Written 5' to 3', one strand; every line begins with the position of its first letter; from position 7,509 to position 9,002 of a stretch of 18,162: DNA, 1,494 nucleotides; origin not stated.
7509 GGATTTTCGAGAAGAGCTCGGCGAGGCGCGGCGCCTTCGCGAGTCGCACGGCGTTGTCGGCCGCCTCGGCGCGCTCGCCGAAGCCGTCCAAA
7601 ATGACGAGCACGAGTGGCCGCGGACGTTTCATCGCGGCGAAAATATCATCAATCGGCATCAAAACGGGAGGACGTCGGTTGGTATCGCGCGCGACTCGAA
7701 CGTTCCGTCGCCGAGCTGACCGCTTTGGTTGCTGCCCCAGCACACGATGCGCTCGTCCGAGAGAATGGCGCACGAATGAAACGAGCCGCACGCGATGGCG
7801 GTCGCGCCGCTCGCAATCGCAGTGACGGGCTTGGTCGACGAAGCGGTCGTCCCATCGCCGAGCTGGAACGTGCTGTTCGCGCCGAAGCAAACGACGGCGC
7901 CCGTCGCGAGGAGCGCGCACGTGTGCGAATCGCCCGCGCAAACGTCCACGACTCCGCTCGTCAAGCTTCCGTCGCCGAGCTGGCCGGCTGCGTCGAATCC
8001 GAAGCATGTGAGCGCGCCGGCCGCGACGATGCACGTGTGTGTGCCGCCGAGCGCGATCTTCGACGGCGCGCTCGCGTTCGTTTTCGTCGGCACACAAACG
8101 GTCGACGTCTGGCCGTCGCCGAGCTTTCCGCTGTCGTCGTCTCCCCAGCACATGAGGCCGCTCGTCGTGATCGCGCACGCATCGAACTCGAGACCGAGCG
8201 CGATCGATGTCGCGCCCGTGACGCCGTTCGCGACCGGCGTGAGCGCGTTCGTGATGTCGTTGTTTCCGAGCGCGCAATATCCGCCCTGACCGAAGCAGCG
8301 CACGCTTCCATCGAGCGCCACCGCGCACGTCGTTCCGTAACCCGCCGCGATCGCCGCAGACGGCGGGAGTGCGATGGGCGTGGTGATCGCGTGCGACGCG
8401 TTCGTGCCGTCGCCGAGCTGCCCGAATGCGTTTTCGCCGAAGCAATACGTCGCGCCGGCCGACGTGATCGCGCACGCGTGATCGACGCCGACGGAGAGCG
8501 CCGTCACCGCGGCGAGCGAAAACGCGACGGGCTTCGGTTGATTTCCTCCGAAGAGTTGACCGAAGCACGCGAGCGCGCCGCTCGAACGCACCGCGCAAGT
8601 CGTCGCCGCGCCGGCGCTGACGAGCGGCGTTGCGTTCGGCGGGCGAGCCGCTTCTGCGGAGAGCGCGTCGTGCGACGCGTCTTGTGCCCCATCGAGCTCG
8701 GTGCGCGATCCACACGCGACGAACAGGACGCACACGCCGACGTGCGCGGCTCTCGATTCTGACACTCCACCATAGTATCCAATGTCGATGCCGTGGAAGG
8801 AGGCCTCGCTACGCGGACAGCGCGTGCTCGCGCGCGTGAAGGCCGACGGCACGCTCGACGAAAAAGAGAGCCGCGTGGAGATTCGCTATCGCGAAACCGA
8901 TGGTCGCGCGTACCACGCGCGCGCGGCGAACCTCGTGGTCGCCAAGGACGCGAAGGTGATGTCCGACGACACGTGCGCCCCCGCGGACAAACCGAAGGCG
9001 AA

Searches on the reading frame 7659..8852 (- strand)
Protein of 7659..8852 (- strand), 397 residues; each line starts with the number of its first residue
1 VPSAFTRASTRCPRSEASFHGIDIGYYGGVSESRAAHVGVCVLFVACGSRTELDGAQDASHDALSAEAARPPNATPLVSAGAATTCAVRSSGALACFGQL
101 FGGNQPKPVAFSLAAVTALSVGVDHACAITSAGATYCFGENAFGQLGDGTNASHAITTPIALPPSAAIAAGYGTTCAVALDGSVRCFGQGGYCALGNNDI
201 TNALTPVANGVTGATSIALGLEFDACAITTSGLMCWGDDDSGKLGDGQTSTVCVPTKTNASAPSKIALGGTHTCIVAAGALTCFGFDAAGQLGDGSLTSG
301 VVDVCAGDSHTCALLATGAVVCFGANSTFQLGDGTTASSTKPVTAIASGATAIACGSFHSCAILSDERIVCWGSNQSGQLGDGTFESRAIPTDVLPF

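Call 31: search_protein_families(library=pfam, proteins=[window:7659-8852:-])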
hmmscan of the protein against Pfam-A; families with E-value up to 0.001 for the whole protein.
window:7659-8852:- (397 aa): 4 families
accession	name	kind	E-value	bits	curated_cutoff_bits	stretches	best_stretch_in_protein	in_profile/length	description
PF25390.1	WD40_RLD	-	9.3e-53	180.3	150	2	71-296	87-334/363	RCC1-like domain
PF13540.12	RCC1_2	-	1.1e-39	133.7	22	4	351-379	2-30/30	Regulator of chromosome condensation (RCC1) repeat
PF00415.24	RCC1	-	8.3e-29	100.4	21.7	4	318-363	2-50/50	Regulator of chromosome condensation (RCC1) repeat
PF25384.1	Alsin_RLD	-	1.2e-05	25.3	100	0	313-383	238-310/405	Alsin RCC1-like domain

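Call 33: find_encoding_contigs(protein=window:7659-8852:-, flank=2000, max_places=3)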
Protein window:7659-8852:- (397 aa): no gene with exactly this product is on record in the collection.
